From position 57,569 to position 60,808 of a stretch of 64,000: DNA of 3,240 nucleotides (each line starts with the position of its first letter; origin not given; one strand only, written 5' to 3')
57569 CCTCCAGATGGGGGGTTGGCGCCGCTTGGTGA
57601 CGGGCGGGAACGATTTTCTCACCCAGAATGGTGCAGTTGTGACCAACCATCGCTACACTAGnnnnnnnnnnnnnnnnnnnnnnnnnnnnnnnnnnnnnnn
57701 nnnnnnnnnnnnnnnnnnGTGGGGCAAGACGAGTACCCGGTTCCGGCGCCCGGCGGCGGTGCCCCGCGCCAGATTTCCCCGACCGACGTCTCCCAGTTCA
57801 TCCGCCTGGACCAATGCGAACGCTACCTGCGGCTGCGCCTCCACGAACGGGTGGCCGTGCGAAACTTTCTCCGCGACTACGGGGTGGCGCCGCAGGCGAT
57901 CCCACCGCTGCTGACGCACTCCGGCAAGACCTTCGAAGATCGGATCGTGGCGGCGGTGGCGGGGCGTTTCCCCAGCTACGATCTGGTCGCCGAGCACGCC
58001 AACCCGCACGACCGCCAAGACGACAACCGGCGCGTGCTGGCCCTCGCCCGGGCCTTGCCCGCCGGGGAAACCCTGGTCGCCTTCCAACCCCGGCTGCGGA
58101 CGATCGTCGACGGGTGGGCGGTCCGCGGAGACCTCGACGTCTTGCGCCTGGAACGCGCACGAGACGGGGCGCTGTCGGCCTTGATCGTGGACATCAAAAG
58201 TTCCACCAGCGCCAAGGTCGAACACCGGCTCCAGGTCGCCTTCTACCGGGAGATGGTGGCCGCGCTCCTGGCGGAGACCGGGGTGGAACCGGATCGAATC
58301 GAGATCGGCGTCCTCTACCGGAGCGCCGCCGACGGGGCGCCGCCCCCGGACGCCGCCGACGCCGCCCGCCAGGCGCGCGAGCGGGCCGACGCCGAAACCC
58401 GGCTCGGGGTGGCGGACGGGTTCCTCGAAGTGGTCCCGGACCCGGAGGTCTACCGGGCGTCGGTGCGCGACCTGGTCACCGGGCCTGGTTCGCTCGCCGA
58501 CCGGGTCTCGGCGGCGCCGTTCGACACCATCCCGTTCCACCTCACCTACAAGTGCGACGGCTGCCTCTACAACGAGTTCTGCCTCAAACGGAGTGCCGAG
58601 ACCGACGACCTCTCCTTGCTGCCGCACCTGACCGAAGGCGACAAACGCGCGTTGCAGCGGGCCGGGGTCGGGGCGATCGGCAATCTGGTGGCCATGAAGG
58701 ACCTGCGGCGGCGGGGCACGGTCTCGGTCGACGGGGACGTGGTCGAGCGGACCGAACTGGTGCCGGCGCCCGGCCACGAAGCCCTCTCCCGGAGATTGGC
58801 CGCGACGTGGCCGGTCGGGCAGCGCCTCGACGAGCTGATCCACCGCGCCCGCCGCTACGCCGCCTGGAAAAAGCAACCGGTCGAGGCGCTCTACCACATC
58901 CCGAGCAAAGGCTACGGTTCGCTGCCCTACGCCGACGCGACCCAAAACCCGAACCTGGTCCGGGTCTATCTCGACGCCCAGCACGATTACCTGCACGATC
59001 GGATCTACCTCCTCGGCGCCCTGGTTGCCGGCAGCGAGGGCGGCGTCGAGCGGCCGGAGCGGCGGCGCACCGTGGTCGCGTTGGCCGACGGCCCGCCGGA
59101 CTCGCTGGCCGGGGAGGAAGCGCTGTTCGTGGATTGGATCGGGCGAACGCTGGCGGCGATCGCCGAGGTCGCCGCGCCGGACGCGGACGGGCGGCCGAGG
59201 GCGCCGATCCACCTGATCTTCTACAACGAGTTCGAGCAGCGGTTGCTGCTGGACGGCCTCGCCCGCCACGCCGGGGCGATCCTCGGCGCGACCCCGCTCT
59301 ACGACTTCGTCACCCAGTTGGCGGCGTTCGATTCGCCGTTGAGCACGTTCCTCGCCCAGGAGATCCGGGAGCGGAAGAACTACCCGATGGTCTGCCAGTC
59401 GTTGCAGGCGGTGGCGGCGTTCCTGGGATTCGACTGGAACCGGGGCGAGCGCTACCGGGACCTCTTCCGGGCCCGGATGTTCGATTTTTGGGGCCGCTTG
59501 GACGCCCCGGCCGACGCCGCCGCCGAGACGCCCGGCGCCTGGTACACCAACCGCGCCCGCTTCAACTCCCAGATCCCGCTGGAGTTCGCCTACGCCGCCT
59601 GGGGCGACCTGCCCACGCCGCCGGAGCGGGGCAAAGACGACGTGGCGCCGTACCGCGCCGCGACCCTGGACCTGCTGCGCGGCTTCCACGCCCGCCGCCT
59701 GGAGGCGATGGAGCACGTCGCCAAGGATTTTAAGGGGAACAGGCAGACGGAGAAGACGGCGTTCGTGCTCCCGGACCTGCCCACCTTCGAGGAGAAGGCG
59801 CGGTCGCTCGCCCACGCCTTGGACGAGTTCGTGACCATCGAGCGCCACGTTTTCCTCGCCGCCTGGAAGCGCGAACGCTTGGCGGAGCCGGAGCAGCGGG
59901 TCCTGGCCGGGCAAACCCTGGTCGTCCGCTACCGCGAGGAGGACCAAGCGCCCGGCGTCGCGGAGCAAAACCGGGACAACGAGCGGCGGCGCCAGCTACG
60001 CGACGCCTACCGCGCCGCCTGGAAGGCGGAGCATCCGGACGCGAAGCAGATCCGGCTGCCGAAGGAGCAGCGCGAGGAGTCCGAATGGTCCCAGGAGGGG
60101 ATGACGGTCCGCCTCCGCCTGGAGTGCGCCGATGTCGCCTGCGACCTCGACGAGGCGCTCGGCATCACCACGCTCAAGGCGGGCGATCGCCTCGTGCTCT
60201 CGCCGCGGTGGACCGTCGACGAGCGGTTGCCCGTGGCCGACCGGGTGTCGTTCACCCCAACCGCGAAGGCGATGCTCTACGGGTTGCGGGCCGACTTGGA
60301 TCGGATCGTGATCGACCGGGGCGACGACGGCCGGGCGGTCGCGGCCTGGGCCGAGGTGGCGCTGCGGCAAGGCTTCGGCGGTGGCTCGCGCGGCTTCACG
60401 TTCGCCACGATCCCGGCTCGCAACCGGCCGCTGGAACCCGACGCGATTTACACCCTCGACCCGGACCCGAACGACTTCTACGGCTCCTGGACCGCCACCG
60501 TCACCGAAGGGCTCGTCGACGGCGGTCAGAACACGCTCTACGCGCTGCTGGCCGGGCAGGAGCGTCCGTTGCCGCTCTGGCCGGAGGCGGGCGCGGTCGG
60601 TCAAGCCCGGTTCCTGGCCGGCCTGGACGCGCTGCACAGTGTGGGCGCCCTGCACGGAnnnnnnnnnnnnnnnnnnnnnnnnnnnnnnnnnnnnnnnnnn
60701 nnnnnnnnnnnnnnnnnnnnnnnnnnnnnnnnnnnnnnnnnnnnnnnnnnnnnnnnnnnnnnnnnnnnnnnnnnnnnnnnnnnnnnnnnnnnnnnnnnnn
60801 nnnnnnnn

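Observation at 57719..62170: Stand-alone 1483-aa Fe-S nuclease / SF1B helicase fusion (bacterial Dna2-like or Nhi-like candidate)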

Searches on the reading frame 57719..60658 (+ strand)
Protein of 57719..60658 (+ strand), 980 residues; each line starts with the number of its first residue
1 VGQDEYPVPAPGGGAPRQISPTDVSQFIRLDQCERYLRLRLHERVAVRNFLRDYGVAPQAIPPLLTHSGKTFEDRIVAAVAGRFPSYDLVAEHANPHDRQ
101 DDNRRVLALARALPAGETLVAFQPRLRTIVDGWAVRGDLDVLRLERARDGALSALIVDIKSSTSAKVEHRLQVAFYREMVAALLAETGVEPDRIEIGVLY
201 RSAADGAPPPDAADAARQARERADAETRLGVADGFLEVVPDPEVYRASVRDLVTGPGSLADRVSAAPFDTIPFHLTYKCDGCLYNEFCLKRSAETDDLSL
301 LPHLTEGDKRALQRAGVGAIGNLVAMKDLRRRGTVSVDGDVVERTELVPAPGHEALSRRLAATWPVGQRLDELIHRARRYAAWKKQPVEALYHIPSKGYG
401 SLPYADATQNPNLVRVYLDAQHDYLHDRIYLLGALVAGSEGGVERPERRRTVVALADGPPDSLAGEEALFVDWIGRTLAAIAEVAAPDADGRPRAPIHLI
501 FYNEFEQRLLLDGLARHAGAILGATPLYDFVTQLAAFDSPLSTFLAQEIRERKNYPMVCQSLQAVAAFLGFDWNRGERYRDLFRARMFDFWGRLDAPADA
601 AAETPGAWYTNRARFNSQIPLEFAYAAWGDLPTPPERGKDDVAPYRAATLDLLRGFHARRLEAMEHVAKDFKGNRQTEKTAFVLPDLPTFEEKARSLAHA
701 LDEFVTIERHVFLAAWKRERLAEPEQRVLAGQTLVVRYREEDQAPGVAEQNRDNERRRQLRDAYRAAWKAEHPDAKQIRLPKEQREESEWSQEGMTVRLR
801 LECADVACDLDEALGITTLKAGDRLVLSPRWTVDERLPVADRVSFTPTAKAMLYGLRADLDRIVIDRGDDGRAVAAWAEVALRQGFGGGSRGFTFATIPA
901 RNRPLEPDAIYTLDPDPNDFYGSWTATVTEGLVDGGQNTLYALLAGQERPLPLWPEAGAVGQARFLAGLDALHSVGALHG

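Call 37: search_protein_representatives(protein=window:57719-60658:+)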
Query: 980 residues. Proteins with E-value up to 0.001 (for the whole library): 877; up to 1e-10: 585; up to 1e-30: 241. The best 150 are listed.
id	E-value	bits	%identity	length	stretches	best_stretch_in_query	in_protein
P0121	0.0e+00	1159.8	58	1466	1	6-977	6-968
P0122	0.0e+00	1077.7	55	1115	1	14-976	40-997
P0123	2.0e-276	936.2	50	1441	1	8-975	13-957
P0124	4.1e-275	931.9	59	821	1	9-811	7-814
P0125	4.8e-271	918.4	53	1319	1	18-972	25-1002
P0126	6.4e-261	884.9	61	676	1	15-677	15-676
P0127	1.2e-246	837.6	53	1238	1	99-979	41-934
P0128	1.5e-246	837.4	46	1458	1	6-978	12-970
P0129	1.5e-240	817.4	47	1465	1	4-979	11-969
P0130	2.0e-237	807.1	47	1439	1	19-973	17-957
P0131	3.0e-237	806.5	46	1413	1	17-979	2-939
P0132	1.8e-235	800.6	62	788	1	10-631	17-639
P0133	4.8e-228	776.1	48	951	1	7-864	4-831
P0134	2.2e-226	770.6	45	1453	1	15-979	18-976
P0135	1.2e-225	768.2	45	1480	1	11-971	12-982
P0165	2.5e-125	436.1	35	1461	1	9-978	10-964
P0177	7.4e-97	341.8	39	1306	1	18-740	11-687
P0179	3.1e-95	336.5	38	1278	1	19-737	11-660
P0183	9.5e-88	311.7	35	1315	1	19-741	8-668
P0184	4.2e-85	302.9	38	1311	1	15-738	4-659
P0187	7.6e-84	298.8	36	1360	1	15-737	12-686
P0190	3.6e-82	293.2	35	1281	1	19-718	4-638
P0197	1.8e-78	281.0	37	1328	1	22-739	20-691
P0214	4.2e-72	259.9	31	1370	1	16-744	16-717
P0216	1.0e-70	255.3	33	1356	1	8-754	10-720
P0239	9.9e-57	209.0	35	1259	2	260-741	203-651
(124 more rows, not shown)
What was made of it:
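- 60104..60463 (+): Beta-barrel, aa ~796-915. By inference it corresponds to the 1B barrel of Upf1/Dna2-type helicases. This region finds no match in the shorter (1260-1370 aa) relatives. Matches to the short forms stop at about aa 740 (call 37).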

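Call 38: list_cluster_members(proteins=[P0177, P0179, P0183, P0184, P0187, P0190, P0197, P0214, P0216, P0239])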
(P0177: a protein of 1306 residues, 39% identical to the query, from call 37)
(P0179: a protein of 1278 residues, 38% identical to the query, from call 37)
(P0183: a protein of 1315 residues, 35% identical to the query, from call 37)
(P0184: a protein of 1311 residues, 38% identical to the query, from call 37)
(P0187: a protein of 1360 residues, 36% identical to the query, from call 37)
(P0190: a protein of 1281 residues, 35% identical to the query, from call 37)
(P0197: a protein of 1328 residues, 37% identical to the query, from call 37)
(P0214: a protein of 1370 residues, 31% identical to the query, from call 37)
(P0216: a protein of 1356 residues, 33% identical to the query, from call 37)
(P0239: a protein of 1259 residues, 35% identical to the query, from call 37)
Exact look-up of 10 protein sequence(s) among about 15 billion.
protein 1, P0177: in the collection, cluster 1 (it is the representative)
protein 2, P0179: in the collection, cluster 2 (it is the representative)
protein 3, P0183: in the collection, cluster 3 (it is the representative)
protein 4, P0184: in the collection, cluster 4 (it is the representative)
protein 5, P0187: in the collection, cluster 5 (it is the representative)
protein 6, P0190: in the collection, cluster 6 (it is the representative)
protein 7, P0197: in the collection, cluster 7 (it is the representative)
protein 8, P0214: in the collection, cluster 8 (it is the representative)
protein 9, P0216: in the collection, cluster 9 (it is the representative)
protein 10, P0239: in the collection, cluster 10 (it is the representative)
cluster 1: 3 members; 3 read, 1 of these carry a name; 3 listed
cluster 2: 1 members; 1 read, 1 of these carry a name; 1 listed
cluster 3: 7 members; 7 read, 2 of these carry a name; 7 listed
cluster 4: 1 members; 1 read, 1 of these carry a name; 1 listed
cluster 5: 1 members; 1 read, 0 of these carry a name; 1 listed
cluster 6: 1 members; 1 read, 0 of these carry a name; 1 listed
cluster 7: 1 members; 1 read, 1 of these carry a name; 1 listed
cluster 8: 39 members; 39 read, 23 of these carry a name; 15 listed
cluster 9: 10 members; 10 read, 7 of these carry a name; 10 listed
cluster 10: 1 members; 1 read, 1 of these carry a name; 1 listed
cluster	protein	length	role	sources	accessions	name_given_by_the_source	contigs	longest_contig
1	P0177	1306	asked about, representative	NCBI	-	-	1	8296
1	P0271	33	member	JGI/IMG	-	hypothetical protein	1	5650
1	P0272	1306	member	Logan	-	-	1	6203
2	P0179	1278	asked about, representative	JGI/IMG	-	Cdc6-like AAA superfamily ATPase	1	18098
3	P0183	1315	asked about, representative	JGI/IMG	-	-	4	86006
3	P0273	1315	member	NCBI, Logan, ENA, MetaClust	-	\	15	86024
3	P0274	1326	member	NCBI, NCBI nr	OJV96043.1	MAG: hypothetical protein BGO39_03460 [Chloroflexi bacterium 54-19]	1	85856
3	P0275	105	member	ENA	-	-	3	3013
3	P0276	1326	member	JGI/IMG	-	-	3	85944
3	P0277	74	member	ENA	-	-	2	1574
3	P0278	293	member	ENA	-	-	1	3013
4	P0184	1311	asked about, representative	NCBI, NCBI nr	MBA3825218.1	MAG: AAA family ATPase [Ktedonobacterales bacterium] | AAA family ATPase [Ktedonobacterales bacterium]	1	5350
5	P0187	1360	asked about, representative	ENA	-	-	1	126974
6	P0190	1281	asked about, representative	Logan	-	-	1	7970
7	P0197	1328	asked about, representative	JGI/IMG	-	hypothetical protein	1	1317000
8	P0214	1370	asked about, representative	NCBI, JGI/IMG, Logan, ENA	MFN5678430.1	MAG: AAA domain-containing protein [Roseiflexaceae bacterium] | hypothetical protein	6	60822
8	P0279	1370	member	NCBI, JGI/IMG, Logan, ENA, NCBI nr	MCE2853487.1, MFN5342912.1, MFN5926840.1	MAG: AAA domain-containing protein [Roseiflexaceae bacterium] | hypothetical protein | AAA domain-containing protein [Chloroflexaceae bacterium]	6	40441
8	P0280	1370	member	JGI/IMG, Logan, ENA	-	hypothetical protein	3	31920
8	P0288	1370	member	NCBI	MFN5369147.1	MAG: AAA domain-containing protein [Roseiflexaceae bacterium]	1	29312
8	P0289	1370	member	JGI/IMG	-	hypothetical protein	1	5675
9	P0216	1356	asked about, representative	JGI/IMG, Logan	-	hypothetical protein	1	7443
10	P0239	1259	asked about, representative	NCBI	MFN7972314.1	MAG: AAA domain-containing protein [Acidobacteriota bacterium]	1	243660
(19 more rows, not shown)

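Call 41: search_solved_structures(query=A1, max_evalue=1)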
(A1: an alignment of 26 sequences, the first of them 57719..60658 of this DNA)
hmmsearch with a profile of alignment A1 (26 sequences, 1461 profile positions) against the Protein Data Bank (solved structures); distinct sequences matched with E-value up to 1: 26.
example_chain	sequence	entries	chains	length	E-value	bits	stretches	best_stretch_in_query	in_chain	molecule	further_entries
5eaw_A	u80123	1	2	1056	8.3e-23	83.1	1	1083-1414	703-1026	DNA replication ATP-dependent helicase/nuclease DNA2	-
5ean_A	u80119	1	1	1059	8.4e-23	83.1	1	1083-1414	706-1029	DNA replication ATP-dependent helicase/nuclease DNA2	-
5eax_A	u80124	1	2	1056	5.3e-22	80.5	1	1083-1414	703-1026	DNA replication ATP-dependent helicase/nuclease DNA2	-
8rd3_A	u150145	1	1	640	3.2e-18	68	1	979-1404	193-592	ATP-dependent helicase NAM7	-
2xzl_A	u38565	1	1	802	6.6e-18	66.9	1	979-1404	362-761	ATP-DEPENDENT HELICASE NAM7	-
2xzo_A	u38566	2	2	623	9.3e-18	66.4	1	987-1405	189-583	REGULATOR OF NONSENSE TRANSCRIPTS 1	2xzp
2gjk_A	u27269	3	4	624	9.3e-18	66.4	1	987-1405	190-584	Regulator of nonsense transcripts 1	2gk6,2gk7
6ej5_A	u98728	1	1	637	9.9e-18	66.3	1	987-1405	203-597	Regulator of nonsense transcripts 1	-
9qdq_A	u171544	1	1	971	1.1e-17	66.1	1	979-1404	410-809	ATP-dependent helicase NAM7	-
2wjv_A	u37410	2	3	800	1.9e-17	65.4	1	987-1405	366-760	REGULATOR OF NONSENSE TRANSCRIPTS 1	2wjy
9qwn_A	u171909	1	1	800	1.9e-17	65.4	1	987-1405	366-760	Isoform 2 of Regulator of nonsense transcripts 1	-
5mzn_A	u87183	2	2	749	1.8e-12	48.9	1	1143-1403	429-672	Helicase SEN1,Helicase SEN1 | Helicase SEN1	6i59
8ram_O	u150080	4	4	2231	3.3e-11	44.7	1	1143-1403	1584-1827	Helicase SEN1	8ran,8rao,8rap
4b3g_A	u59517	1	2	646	2.5e-10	41.8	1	991-1409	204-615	DNA-BINDING PROTEIN SMUBP-2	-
4b3f_X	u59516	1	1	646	3e-10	41.5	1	990-1409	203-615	DNA-BINDING PROTEIN SMUBP-2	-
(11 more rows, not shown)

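Call 42: predict_structure(alignment_id=A1)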
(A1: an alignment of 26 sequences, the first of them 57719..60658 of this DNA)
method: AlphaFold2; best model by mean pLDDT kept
length: 980 residues; sequences in the alignment: 26
mean_pLDDT: 73.6   pTM: 0.50
mean pLDDT of the five models: 73.6, 72.9, 72.4, 69.9, 67.1
residues with pLDDT >= 90: 202; 70-90: 434; 50-70: 197; < 50: 147
segments of 3 or more residues with pLDDT < 50: 279-281, 336-338, 386-400, 521-528, 534-536, 545-617, 687-701, 935-937, 939-941, 950-954, 978-980
pLDDT, mean of each block of 10 residues (from residue 1): 65 76 77 81 74 57 73 88 89 69 90 93 92 89 94 94 80 92 87 93 64 83 92 88 88 86 83 59 65 71 70 84 82 56 71 84 75 72 44 29 73 86 80 90 86 85 78 82 82 77 66 63 48 50 47 39 39 36 34 37 36 46 84 77 79 75 65 61 54 39 55 70 81 93 93 93 91 87 90 92 86 87 91 85 85 89 92 93 70 74 90 86 61 50 49 58 71 57
secondary structure, 60 per line:
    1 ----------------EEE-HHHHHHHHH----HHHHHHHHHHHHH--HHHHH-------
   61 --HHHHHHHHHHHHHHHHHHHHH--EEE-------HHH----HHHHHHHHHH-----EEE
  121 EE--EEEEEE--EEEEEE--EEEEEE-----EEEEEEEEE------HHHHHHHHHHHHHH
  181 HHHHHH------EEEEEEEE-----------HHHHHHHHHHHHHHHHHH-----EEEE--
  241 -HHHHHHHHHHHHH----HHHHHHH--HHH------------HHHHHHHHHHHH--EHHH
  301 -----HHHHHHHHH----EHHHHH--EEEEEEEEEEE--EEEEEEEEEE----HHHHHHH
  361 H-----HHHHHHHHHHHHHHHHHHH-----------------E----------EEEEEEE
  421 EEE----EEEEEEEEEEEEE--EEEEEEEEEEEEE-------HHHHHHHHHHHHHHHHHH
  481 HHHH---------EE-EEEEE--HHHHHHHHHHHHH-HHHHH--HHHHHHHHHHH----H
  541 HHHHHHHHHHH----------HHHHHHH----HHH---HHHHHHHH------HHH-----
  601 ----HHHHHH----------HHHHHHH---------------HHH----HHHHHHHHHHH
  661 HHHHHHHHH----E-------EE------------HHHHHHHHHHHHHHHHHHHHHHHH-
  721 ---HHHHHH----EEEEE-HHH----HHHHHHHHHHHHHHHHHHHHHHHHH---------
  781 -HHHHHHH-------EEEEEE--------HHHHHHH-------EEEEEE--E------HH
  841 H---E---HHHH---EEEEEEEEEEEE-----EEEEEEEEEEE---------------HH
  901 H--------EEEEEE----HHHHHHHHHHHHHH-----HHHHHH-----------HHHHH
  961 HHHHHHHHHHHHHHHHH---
elements in order (helices of 4 or more, strands of 3 or more residues): E17-19 H21-29 H34-46 H49-53 H63-83 E86-88 H103-112 E118-122 E125-130 E133-138 E141-146 E152-160 H167-186 E193-200 H212-229 E235-238 H242-254 H259-265 H283-294 H306-314 H320-324 E327-337 E340-349 H354-361 H367-385 E414-423 E428-440 E443-455 H463-484 E497-501 H504-516 H518-522 H525-535 H540-551 H562-568 H579-586 H605-610 H621-627 H650-669 H696-719 H724-729 E734-738 H747-771 H782-788 E796-801 H810-816 E824-829 H849-852 E856-867 E873-883 E910-915 H920-933 H939-944 H956-977
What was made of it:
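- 57767..58603 (+): Fe-S 'iron-staple' PD-(D/E)XK nuclease domain, aa 17-295. Key residues: C33, D140, D158, K160, Q172, Y176, C279, C282, C288. The AF2 model is confident here (call 42).
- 58604..58693 (+): Helix-hairpin-helix segment, aa 296-325 (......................). This is the only stretch that matches TIGR03491 (TM0106). Helices 306-314 and 320-324 are in the model (call 42).
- On TM0106 family RecB-like putative nuclease (TIGR03491): AF2 topology (call 42)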

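Call 45: fold_search(model_id=the predicted structure, library=pdb)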
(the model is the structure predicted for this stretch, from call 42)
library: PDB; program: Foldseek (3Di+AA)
matches with E <= 10: 468; with E <= 0.001: 0
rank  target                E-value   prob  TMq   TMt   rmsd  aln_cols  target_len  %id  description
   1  6ppr_A                1.2e-03  1.00  0.13  0.15  12.3       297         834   18  Cryo-EM structure of AdnA(D934A)-AdnB(D1014A) in complex with AMPPNP and DNA (released 2019-11-20)
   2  9np6_A                3.2e-03  0.99  0.11  0.12  14.6       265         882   20  Cryo-EM structure of AdnA(D934A)-AdnB(D1014A) in complex with AMPPNP and blunt end DNA (released 2025-03-19)
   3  7lw9_A                3.4e-03  0.99  0.12  0.37  10.5       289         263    9  Human Exonuclease 5 crystal structure in complex with ssDNA, Sm, and Na (released 2021-07-14)
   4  7lw7                  5.7e-03  0.96  0.11  0.32  12.1       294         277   10  Human Exonuclease 5 crystal structure (released 2021-07-14)
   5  6ppu_A                7.0e-03  0.95  0.11  0.18  14.0       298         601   17  Cryo-EM structure of AdnAB-AMPPNP-DNA complex (released 2019-11-20)
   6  7lw8_A                1.0e-02  0.97  0.11  0.36  10.8       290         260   11  Human Exonuclease 5 crystal structure in complex with a ssDNA (released 2021-07-14)
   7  7sjr_A                1.0e-02  0.96  0.10  0.10  13.5       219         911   19  Cryo-EM structure of AdnA-AdnB(W325A) in complex with DNA and AMPPNP (released 2021-12-22)
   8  8d3l_J                1.4e-02  0.99  0.11  0.42   5.6       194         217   11  Type I-C Cas4-Cas1-Cas2 complex bound to a PAM/PAM prespacer (released 2022-11-02)
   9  4ic1_D                1.6e-02  0.97  0.12  0.44   9.1       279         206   12  Crystal structure of SSO0001 (released 2013-01-16)
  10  7lwa_A                2.1e-02  0.92  0.10  0.30   7.1       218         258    9  Human Exonuclease 5 crystal structure (T88E) in complex with ssDNA and Mg (released 2021-07-14)
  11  9iab_A                4.7e-02  0.75  0.11  0.34  10.8       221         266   14  Structure of the Argonaute-associated Cas4 family protein 1 (ACE1) from Chroococcidiopsis thermalis (CtACE1) (released 2025-04-23)
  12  7mi4_A                8.8e-02  0.69  0.11  0.18   8.2       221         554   15  Symmetrical PAM-PAM prespacer bound Cas4/Cas1/Cas2 complex (released 2021-11-17)
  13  8b0q                  9.7e-02  0.60  0.07  0.21   7.9       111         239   15  Deinococcus radiodurans UvrC C-terminal half (released 2023-02-15)
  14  7o0g_A                1.3e-01  0.21  0.07  0.09  15.9       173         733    8  Structure of the foamy viral protease-reverse transcriptase in complex with RNA/DNA hybrid. (released 2021-06-30)
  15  9iab_B                1.7e-01  0.57  0.12  0.36  11.9       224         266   13  Structure of the Argonaute-associated Cas4 family protein 1 (ACE1) from Chroococcidiopsis thermalis (CtACE1) (released 2025-04-23)
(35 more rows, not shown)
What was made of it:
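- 57767..58603 (+): Foldseek hits are AdnA/AdnB nuclease, Exo5, Cas4 and ACE1 (call 45).
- On TM0106 family RecB-like putative nuclease (TIGR03491): Coherent RNase-H-fold hits (call 45)
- Closest known: Cas4 / AddB / AdnAB iron-staple nuclease domains. Same: The same nuclease fold and Cys pattern (C...CxxCx5C), and the closest structural matches for aa 17-295 (call 45).
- The nuclease domain matches the Fe-S nucleases AdnAB, Exo5 and Cas4 (call 45). The central domain has an RNase-H-like fold (calls 42, 45).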

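Call 51: search_dna_similar(query=window:57719-60658:+, collection=plasmids, mode=protein, max_evalue=0.001, max_rows=25)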
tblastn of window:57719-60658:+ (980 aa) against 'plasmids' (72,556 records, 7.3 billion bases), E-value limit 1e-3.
Records with a match: 9; places in all: 10; records where one place covers at least 80% of the query: 0.
Best place of each record, by identity: <60% 9.
By first word of the organism name: Haladaptatus 2; Candidatus 1; Salinigranum 1; Salinibaculum 1; Haloglomus 1; Salinirubellus 1; Halalkalicoccus 1; Halorubrum 1.
By predicted mobility (MOB-suite, as given by PLSDB): non-mobilizable 9.
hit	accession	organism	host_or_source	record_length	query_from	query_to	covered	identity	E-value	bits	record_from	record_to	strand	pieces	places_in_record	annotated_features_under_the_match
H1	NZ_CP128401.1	Candidatus Chlorohelix allophototropha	Single colony of Candidatus Chlorohelix ...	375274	19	737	73%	30.9%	7e-82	299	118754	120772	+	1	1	AAA domain-containing protein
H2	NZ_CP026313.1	Salinigranum rubrum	cell culture,marine solar saltern brine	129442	18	708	71%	25.6%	2e-25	122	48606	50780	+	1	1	AAA domain-containing protein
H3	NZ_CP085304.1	Haladaptatus pallidirubidus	cell culture,saline soil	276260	19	741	74%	23.0%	2e-22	112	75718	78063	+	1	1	AAA domain-containing protein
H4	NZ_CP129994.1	Salinibaculum sp. KK48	cell culture,sediment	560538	19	629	62%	22.1%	1e-17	97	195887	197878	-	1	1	bifunctional RecB family nuclease/DEAD/DEAH box helicase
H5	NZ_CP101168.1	Haloglomus halophilum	cell culture,salt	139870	32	577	56%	24.4%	2e-21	108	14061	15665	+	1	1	AAA domain-containing protein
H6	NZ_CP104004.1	Salinirubellus salinus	cell cuture,Zhoushan marine solar ...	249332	17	524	52%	24.1%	3e-22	111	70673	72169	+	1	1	bifunctional RecB family nuclease/DEAD/DEAH box helicase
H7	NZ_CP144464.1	Halalkalicoccus sp. FCH27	cell culture,Salt lake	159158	249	734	50%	24.5%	2e-14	86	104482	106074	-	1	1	AAA domain-containing protein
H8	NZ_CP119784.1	Haladaptatus sp. YSMS36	cell culture,sediment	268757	119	573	46%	25.6%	4e-8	66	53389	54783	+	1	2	AAA domain-containing protein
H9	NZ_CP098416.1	Halorubrum hochsteinianum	cell culture,underground brine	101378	117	449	34%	24.3%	9e-5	54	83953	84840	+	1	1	AAA domain-containing protein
